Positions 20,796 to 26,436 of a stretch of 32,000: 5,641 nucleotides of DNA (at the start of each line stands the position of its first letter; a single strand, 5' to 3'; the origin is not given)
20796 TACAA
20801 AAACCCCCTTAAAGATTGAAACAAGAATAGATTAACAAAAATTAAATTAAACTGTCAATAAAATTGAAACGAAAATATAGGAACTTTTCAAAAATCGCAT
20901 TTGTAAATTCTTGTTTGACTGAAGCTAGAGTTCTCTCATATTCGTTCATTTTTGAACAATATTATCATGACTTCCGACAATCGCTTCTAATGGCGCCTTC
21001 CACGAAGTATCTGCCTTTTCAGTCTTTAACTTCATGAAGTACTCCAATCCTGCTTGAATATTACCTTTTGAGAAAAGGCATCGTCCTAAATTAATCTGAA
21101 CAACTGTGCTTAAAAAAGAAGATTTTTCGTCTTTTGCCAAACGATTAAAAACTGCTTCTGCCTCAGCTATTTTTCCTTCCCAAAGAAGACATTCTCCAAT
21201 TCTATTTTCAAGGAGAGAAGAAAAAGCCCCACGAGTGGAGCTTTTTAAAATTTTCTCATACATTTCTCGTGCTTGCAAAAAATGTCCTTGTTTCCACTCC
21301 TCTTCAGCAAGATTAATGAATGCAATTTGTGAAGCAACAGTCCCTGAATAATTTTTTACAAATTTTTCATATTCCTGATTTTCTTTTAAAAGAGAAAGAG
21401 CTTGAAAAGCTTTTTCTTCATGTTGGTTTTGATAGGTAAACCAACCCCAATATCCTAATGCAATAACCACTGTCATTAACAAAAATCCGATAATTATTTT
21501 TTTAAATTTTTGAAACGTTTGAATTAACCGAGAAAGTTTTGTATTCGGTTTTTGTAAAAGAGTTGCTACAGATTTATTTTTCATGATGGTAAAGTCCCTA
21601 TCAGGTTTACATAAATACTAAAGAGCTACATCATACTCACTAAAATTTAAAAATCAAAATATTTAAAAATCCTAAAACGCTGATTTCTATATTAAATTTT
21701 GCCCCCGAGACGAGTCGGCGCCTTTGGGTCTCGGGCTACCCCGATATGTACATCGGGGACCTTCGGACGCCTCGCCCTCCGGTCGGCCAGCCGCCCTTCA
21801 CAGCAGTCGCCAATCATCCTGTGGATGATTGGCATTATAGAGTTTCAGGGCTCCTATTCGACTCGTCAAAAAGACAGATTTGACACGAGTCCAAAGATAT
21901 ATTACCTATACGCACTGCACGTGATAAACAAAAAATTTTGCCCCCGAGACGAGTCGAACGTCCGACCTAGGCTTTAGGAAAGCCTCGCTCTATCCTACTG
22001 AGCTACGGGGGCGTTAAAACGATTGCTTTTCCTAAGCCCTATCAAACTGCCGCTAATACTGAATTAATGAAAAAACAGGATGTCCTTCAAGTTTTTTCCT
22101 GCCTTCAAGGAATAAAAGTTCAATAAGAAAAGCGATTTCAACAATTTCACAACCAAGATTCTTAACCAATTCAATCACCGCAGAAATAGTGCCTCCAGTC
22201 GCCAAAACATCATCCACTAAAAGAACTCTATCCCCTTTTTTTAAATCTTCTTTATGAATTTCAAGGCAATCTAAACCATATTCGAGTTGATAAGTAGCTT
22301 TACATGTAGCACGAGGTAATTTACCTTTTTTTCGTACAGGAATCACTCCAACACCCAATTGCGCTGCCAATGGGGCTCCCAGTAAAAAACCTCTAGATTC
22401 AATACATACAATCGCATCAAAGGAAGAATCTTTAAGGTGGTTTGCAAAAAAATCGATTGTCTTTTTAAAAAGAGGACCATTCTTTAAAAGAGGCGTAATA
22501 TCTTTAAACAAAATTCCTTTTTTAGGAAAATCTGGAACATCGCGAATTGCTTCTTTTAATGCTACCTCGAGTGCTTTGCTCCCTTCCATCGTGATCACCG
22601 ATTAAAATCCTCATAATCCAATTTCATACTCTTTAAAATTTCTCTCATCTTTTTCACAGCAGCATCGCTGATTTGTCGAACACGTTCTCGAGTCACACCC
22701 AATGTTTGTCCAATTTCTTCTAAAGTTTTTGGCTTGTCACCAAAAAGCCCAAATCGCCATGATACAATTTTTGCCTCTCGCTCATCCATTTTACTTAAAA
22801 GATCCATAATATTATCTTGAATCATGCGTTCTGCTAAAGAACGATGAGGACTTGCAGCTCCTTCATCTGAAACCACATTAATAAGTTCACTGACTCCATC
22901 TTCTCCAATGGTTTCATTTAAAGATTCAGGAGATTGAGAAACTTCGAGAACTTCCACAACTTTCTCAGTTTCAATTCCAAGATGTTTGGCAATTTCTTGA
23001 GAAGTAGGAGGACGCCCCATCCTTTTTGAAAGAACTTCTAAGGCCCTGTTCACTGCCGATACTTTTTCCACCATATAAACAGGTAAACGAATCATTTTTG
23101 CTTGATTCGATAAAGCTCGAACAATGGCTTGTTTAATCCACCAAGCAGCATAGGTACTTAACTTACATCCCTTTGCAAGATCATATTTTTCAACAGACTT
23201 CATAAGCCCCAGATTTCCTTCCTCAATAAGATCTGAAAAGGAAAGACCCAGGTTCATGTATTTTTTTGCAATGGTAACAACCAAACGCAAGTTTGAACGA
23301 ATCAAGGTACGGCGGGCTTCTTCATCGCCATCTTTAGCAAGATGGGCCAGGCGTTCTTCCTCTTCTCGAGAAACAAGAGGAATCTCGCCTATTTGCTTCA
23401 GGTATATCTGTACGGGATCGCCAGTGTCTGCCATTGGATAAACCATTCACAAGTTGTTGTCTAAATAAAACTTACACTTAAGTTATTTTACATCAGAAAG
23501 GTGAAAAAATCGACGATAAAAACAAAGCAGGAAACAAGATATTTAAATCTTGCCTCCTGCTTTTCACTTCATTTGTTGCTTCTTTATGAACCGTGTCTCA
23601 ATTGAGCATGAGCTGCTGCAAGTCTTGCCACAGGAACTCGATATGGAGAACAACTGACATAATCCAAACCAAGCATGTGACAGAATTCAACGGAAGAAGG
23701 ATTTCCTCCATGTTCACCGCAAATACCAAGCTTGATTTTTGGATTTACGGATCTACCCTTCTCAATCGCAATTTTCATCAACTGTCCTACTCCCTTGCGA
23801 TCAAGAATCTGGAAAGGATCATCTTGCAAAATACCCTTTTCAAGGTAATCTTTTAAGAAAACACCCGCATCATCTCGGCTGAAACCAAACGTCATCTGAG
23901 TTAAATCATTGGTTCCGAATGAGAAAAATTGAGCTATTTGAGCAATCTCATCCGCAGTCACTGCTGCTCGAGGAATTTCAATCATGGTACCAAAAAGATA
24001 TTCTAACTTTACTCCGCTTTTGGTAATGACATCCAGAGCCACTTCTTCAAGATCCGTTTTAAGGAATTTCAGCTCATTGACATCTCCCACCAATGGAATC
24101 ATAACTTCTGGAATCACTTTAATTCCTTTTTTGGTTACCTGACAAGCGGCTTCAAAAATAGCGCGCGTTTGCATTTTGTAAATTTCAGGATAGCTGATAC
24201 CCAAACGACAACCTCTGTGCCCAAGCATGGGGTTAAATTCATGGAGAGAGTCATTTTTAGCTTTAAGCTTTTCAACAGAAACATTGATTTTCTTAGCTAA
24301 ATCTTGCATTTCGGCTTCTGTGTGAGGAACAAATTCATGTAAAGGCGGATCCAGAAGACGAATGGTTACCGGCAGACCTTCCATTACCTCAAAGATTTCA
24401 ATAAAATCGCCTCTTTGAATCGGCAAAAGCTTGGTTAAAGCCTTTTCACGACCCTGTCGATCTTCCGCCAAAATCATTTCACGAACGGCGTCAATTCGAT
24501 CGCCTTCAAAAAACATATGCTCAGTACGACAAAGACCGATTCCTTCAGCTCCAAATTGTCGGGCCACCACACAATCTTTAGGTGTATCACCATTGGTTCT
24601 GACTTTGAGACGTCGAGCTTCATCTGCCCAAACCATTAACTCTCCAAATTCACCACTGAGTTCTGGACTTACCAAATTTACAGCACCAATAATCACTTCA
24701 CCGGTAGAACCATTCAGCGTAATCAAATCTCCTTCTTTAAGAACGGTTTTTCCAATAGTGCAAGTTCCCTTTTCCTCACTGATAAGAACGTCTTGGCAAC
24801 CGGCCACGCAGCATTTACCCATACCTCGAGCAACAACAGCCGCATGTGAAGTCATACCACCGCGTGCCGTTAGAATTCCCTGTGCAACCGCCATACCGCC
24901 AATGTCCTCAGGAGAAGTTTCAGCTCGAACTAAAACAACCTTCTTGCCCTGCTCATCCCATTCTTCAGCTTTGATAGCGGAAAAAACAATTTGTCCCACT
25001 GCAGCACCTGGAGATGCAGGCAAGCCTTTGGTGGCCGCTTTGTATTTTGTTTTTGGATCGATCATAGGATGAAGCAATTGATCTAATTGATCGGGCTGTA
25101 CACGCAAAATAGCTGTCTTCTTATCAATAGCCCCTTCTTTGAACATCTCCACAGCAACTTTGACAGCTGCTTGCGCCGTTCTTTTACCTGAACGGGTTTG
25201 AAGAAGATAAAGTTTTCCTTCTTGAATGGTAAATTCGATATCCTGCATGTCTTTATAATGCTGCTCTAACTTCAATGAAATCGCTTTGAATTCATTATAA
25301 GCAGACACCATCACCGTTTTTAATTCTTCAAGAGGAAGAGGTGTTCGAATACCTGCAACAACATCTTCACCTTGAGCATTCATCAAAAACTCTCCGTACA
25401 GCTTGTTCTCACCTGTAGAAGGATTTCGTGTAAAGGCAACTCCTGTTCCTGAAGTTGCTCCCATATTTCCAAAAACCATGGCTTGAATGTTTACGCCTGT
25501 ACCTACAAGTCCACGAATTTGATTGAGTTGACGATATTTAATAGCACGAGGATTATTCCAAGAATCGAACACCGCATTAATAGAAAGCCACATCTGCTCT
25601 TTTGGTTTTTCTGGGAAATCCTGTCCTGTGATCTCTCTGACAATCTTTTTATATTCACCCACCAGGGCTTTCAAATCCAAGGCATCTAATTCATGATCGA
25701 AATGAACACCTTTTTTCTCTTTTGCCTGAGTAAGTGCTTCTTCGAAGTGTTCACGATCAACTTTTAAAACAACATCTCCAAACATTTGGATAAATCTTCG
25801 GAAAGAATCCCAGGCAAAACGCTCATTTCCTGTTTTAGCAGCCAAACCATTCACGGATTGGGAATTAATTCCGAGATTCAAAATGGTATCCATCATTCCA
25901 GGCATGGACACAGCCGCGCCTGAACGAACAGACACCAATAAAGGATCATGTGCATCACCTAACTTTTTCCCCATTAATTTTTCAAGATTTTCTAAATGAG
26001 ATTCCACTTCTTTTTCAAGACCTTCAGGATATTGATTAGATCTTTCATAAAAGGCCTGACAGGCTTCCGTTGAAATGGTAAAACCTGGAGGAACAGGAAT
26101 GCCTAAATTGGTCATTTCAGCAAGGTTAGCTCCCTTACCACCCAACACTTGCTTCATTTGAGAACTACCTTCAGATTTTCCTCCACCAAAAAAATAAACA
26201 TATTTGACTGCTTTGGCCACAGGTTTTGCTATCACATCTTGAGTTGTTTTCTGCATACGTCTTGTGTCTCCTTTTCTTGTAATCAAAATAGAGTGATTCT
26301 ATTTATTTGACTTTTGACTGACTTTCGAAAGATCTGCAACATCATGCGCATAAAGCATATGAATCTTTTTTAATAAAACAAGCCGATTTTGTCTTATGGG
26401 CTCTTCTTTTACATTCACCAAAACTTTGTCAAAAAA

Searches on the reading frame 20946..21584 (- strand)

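Call 7: search_protein_families(library=pfam, proteins=[window:20946-21584:-], max_evalue=0.001)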
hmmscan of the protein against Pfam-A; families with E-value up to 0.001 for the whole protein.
window:20946-21584:- (212 aa): 9 families
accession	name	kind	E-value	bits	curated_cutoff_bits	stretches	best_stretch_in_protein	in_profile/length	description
PF09976.15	TPR_21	-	2.1e-11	44.4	25.5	1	24-162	4-149/193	Tetratricopeptide repeat-like domain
PF07719.23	TPR_2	-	1.3e-07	31.6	27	0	88-114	3-29/34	Tetratricopeptide repeat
PF00515.34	TPR_1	-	3.2e-07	30.3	27.8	0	164-185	5-26/34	Tetratricopeptide repeat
PF13432.12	TPR_16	-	1.3e-06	29.2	32.7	1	91-150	2-58/65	Tetratricopeptide repeat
PF13424.12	TPR_12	-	2.8e-06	27.9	30.1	0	88-114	47-73/77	Tetratricopeptide repeat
PF14559.12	TPR_19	-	4.8e-06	27.2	25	0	98-153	3-55/68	Tetratricopeptide repeat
PF13181.12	TPR_8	-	5e-05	23.6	25.7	0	164-186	5-27/34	Tetratricopeptide repeat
PF13174.12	TPR_6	-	5.3e-05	24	26.3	0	128-152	5-29/33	Tetratricopeptide repeat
PF13428.12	TPR_14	-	0.00011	23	23.5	0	91-114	6-29/44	Tetratricopeptide repeat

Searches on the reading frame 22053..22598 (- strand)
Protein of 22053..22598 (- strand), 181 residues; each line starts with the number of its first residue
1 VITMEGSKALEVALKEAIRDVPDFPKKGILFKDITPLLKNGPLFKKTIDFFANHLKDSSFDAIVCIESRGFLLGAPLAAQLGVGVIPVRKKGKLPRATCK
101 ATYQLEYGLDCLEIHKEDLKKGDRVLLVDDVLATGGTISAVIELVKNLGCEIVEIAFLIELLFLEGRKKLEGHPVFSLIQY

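Call 7: search_protein_families(library=pfam, proteins=[window:22053-22598:-], max_evalue=0.001)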
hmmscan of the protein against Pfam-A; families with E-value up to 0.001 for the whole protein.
window:22053-22598:- (181 aa): 2 families
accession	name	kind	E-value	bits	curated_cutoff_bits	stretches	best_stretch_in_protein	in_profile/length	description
PF00156.33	Pribosyltran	-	3.2e-22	79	26.3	1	38-160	6-125/158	Phosphoribosyl transferase domain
PF14681.12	UPRTase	-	1.2e-05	25.3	27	1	119-161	118-159/206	Uracil phosphoribosyltransferase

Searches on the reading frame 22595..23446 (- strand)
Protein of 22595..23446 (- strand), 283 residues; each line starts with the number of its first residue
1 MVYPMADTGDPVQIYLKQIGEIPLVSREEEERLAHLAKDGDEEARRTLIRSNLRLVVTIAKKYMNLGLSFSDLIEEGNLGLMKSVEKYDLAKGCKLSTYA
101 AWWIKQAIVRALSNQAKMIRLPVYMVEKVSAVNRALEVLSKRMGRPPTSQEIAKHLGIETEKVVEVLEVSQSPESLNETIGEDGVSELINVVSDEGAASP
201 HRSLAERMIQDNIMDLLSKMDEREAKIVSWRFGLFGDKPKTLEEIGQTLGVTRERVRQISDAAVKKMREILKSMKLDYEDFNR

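Call 7: search_protein_families(library=pfam, proteins=[window:22595-23446:-], max_evalue=0.001)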
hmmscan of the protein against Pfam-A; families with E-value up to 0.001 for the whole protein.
window:22595-23446:- (283 aa): 4 families
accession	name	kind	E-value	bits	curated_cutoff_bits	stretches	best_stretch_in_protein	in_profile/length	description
PF04542.20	Sigma70_r2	-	3.7e-19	68.7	24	1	48-116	1-69/71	Sigma-70 region 2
PF04545.22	Sigma70_r4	-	4e-19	68.3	24.1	1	216-269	1-50/50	Sigma-70, region 4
PF04539.22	Sigma70_r3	-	6.2e-19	68.3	25.3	1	127-202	1-76/78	Sigma-70 region 3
PF00140.25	Sigma70_r1_2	-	1.8e-11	44.2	22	1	10-43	1-34/34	Sigma-70 factor, region 1.2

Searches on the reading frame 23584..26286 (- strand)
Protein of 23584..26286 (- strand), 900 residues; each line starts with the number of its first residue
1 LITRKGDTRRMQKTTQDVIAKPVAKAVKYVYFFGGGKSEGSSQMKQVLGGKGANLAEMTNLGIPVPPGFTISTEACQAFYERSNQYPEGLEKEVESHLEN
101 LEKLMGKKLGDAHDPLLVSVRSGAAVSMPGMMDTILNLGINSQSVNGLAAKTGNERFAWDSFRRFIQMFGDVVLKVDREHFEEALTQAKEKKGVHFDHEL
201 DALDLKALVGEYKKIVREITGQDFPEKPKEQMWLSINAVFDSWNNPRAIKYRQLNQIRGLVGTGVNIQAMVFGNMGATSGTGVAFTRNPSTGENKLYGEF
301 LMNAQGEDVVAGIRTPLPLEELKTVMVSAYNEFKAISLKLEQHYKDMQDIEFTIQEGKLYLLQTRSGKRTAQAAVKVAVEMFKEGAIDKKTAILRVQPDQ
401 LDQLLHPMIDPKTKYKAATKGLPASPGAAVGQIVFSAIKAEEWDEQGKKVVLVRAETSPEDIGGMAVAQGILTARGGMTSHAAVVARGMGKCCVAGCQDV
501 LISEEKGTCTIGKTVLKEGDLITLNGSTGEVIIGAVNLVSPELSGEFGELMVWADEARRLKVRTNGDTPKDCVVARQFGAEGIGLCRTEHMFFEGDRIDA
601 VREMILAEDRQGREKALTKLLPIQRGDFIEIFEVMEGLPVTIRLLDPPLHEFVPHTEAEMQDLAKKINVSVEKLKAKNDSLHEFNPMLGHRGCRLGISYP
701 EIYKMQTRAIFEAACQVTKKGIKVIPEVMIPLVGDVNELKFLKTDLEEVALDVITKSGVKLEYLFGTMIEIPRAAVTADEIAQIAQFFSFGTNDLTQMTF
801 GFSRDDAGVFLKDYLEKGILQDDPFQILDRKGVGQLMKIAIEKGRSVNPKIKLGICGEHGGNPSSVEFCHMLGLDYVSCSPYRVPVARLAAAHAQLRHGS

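Call 7: search_protein_families(library=pfam, proteins=[window:23584-26286:-], max_evalue=0.001)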
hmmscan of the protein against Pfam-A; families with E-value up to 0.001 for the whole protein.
window:23584-26286:- (900 aa): 3 families
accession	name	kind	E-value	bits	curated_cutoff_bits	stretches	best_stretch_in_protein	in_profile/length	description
PF02896.24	PEP-utilizers_C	-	6.7e-81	272.1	22.8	1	544-895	4-292/293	PEP-utilising enzyme, PEP-binding domain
PF01326.24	PPDK_N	-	6e-55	187.2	27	3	90-316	77-217/328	Pyruvate phosphate dikinase, AMP/ATP-binding domain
PF00391.29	PEP-utilizers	-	1.5e-23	82.6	23.1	1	448-529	3-72/72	PEP-utilising enzyme, mobile domain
